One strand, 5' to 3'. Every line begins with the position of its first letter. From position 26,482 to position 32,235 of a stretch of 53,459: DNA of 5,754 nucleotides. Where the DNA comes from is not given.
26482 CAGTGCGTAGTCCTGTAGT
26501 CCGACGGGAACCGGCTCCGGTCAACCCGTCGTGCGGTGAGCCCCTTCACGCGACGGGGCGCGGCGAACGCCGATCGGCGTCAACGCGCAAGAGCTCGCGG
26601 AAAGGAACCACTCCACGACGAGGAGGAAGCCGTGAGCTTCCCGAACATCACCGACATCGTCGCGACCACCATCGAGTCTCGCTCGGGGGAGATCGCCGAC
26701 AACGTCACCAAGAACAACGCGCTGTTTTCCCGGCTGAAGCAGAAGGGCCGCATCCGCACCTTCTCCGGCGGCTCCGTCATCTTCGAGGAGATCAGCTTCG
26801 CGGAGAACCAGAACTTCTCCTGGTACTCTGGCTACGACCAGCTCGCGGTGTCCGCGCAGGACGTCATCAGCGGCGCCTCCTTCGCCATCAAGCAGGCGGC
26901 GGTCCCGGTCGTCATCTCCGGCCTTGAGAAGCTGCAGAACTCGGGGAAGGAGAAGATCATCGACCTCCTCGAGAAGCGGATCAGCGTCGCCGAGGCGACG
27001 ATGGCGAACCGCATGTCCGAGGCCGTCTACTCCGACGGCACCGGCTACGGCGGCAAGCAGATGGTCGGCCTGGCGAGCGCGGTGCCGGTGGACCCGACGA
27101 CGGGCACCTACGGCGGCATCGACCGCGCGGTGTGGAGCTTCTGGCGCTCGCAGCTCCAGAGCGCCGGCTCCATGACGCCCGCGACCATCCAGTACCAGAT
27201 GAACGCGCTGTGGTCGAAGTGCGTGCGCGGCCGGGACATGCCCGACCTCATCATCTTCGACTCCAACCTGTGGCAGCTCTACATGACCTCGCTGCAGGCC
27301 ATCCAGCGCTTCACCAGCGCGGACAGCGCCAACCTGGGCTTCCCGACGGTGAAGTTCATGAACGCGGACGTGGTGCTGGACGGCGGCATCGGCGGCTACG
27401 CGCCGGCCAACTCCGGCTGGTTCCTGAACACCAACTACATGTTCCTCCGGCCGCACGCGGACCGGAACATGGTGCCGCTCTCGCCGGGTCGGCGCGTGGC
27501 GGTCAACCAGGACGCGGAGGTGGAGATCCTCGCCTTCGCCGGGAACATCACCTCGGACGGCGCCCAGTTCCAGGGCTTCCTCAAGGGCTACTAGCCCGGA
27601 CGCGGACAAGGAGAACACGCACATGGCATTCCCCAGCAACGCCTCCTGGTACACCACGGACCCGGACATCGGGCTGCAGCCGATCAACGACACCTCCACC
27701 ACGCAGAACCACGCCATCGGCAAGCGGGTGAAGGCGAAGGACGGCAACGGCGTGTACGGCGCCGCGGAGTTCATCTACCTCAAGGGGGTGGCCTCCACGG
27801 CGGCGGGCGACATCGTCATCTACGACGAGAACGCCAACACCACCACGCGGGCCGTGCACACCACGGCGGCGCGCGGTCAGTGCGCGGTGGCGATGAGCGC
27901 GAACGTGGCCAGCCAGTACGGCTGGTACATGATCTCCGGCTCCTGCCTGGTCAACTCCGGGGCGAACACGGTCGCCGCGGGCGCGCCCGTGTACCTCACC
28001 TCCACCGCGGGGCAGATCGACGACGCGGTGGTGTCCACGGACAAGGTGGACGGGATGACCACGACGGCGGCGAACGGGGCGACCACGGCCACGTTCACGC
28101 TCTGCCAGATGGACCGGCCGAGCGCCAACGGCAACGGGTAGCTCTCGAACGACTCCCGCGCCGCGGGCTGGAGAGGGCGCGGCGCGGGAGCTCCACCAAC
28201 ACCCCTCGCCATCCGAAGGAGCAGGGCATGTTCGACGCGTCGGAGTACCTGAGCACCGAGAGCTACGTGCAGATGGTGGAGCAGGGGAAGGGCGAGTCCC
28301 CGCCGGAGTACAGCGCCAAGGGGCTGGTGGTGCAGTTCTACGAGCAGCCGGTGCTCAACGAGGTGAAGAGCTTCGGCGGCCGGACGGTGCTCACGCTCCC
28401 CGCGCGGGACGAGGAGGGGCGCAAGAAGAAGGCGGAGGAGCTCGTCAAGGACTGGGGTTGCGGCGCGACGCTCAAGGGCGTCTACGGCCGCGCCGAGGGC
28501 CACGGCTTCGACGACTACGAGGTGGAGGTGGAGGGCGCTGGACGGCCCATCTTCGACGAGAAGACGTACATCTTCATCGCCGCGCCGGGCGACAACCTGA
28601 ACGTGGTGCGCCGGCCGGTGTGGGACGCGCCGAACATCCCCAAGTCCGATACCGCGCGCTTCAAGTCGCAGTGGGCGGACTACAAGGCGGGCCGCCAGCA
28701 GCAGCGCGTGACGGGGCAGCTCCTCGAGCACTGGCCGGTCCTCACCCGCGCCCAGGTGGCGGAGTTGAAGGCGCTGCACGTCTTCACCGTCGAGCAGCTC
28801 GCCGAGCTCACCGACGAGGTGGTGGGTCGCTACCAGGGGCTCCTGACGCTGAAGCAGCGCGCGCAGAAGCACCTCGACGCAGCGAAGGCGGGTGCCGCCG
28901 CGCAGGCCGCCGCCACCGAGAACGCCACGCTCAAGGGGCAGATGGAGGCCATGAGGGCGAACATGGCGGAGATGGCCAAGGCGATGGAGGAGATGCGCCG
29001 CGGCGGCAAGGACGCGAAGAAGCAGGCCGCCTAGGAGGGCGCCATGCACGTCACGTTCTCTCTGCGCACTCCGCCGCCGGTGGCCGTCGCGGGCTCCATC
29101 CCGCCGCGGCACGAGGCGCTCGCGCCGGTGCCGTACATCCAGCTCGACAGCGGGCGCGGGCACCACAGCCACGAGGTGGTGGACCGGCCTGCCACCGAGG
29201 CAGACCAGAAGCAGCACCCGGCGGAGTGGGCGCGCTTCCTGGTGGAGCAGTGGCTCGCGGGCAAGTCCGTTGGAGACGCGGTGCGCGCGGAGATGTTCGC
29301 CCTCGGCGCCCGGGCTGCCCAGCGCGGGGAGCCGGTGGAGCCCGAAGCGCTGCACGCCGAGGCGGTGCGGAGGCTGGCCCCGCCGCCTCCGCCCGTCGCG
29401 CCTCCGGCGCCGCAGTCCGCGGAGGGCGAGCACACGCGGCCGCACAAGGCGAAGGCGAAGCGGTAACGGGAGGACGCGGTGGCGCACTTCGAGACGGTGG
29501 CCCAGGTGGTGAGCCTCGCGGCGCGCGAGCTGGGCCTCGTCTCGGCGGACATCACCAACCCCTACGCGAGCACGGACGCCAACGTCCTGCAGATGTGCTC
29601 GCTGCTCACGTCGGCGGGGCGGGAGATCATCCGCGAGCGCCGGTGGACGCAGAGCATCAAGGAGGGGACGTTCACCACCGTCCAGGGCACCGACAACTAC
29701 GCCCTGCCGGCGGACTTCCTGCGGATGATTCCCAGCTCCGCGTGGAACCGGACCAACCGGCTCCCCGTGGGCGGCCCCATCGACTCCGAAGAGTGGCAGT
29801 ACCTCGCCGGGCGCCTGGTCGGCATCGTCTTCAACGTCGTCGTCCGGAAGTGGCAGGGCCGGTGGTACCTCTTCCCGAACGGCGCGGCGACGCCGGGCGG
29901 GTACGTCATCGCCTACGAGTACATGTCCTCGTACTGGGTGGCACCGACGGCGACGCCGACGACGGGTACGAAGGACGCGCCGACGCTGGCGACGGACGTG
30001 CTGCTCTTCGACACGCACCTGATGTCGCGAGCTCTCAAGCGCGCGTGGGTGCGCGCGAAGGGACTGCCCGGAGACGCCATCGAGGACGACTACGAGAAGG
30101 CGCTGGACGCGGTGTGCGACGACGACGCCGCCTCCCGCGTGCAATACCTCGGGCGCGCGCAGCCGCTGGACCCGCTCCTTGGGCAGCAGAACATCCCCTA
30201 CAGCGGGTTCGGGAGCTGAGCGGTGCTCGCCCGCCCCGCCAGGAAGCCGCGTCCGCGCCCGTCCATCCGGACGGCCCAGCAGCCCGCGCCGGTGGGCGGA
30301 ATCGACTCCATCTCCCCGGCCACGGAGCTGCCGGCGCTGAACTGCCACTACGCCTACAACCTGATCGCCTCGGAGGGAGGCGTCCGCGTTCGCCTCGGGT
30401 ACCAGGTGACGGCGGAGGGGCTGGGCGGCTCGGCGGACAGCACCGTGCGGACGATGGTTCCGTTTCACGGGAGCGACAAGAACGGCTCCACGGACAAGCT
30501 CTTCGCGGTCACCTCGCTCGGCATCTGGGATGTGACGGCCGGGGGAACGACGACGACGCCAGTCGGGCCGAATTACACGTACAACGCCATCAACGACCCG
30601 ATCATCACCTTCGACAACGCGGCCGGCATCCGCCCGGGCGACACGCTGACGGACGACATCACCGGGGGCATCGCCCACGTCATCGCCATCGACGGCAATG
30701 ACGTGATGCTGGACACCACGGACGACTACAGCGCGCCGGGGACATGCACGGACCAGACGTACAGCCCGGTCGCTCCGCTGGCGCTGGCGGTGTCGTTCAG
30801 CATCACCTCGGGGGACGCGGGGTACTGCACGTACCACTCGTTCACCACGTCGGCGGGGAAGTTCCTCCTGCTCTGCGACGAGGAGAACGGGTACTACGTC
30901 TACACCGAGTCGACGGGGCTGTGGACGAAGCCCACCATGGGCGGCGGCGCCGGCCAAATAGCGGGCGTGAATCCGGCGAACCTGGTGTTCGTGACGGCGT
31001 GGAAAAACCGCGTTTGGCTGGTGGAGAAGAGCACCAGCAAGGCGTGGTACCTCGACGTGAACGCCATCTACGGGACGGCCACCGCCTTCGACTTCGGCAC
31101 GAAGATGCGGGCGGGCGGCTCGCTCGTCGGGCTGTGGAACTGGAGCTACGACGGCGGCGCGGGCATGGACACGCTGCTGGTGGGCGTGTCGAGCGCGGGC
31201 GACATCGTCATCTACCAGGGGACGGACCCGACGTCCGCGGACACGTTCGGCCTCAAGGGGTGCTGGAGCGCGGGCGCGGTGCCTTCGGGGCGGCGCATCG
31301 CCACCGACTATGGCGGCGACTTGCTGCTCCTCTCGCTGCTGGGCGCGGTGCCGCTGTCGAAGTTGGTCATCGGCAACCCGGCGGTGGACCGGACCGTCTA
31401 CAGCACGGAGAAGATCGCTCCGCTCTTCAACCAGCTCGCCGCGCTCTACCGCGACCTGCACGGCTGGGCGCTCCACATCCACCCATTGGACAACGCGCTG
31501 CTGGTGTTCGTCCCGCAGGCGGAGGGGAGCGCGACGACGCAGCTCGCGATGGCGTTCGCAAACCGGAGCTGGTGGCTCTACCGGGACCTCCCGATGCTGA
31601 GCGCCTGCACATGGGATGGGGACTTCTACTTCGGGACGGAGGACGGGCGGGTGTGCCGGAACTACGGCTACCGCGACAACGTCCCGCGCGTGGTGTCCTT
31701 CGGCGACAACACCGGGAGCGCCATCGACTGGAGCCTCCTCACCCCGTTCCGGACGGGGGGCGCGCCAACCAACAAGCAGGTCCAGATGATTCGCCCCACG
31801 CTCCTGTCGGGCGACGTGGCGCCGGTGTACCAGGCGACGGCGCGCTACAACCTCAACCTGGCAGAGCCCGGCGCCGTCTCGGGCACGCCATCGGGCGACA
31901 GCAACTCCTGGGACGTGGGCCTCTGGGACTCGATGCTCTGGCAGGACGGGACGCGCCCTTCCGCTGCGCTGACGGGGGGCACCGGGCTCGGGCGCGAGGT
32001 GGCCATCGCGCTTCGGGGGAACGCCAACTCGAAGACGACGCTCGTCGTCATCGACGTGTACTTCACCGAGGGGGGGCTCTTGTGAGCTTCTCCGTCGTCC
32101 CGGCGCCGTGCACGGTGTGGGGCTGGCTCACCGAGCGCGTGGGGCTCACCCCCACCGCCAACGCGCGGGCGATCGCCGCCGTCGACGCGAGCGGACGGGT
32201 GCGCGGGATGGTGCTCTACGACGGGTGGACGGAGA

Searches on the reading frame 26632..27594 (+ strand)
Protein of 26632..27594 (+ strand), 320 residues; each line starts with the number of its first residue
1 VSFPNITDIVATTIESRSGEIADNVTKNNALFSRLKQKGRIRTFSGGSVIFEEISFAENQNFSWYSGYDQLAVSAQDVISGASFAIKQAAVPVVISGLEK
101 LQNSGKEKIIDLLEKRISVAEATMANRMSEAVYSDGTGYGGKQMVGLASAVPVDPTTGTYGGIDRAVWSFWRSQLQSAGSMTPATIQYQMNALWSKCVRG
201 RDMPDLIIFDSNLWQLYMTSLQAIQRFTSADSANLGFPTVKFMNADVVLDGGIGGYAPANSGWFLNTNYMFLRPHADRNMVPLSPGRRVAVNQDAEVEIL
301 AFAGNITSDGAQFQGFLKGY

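Call 20: search_protein_families(library=phrogs, proteins=[window:26632-27594:+], max_evalue=0.001)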
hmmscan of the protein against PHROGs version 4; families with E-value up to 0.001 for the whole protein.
window:26632-27594:+ (320 aa): 2 families
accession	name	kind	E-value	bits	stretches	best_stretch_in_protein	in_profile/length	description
phrog_9953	-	head and packaging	1.6e-114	383.6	1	2-317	5-326/329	major head protein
phrog_14242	-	head and packaging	0.00018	21.3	1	116-272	191-339/396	major head protein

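Call 22: search_dna_similar(query=window:26632-27594:+, collection=phages, mode=protein, max_rows=15)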
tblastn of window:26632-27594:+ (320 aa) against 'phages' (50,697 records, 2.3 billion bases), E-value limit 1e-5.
Records with a match: 55; places in all: 55; records where one place covers at least 80% of the query: 52.
Best place of each record, by identity: 60-80% 4; <60% 51.
By first word of the organism name: Brucella 41; Bacteriophage 4; Myxococcus 3; Stenotrophomonas 1; Bradyrhizobium 1; Ruegeria 1; Rhizobium 1; Microcystis 1; Caudoviricetes 1; Methanosarcina 1.
By host as written in the record: Brucella abortus S19 14; Brucella sp. 6; - 5; Brucella abortus 141 5; Brucella abortus 4; Myxococcus xanthus strain DK883 2; Brucella melitensis 16M 2; Brucella abortus 544 2; and 14 more.
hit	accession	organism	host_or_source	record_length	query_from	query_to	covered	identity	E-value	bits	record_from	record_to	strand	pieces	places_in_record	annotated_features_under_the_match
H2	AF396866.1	Myxococcus phage Mx8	Myxococcus xanthus strain DK883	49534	1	317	99%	64.5%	4e-133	422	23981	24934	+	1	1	major virion structural protein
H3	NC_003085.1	Myxococcus phage Mx8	Myxococcus xanthus strain DK883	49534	1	317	99%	64.5%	4e-133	422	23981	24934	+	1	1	major head protein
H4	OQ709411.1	Myxococcus phage Mx9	Myxococcus xanthus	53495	1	319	100%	63.8%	4e-134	425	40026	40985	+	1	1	putative major capsid protein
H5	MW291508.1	Stenotrophomonas phage BUCT555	Stenotrophomonas maltophilia 1207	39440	1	317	99%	64.0%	1e-138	438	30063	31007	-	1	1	major capsid protein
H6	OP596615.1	Bradyrhizobium phage ppBjS10J-1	Bradyrhizobium japonicum S10J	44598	1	317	99%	49.7%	6e-97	318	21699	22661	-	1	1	major capsid protein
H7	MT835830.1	Bacteriophage sp.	human fecal samples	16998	1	317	99%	47.5%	1e-84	283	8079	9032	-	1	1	record has no annotation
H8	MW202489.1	Bacteriophage sp.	Manatee Spring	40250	1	318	99%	41.1%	1e-63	223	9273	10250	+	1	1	major virion structural protein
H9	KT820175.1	Ruegeria phage 45A6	Ruegeria mobilis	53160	1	317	99%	40.2%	9e-51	186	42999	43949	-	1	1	hypothetical protein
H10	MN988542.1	Rhizobium phage RHph_I3_18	Rhizobium phaseoli I3_18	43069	9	313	95%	32.0%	3e-36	144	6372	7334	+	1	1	hypothetical protein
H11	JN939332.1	Brucella phage Pr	Brucella melitensis 16M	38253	5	313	97%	31.0%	5e-37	146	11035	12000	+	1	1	major head protein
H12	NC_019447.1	Brucella phage Pr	Brucella melitensis 16M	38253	5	313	97%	31.0%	5e-37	146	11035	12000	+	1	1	major head protein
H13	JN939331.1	Brucella phage Tb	Brucella abortus 544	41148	5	313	97%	31.0%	5e-37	146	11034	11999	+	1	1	major head protein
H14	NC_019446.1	Brucella phage Tb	Brucella abortus 544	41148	5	313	97%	31.0%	5e-37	146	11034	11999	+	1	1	major head protein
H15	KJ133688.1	Brucella phage 02_19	Brucella abortus S19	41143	5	313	97%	30.4%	2e-36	144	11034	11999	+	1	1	major head protein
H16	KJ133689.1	Brucella phage 02_141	Brucella abortus 141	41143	5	313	97%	30.4%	2e-36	144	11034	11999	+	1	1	major head protein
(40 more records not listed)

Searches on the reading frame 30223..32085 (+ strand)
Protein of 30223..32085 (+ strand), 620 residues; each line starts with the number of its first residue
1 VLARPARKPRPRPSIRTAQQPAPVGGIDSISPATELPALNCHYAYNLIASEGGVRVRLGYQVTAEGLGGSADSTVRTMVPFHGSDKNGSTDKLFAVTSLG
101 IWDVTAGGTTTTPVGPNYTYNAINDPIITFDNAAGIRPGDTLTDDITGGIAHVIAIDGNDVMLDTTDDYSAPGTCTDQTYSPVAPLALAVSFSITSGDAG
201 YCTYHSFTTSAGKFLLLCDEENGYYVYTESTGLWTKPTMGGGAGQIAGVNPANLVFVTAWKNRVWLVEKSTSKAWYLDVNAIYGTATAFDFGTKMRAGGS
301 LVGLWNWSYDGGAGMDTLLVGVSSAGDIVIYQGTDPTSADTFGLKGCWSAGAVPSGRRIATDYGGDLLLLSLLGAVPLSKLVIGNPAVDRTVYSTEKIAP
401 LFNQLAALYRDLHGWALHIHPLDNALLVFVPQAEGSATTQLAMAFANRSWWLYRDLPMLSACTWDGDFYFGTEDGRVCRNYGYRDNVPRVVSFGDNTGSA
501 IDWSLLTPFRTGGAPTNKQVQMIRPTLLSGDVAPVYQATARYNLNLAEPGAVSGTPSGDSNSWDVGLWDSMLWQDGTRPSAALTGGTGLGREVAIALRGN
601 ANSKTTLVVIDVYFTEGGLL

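Call 20: search_protein_families(library=phrogs, proteins=[window:30223-32085:+], max_evalue=0.001)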
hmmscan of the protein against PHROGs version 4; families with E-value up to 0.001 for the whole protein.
window:30223-32085:+ (620 aa): 1 family
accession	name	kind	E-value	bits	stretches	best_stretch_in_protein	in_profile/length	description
phrog_5107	-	lysis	7.3e-92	309.5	1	13-619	2-532/533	amidase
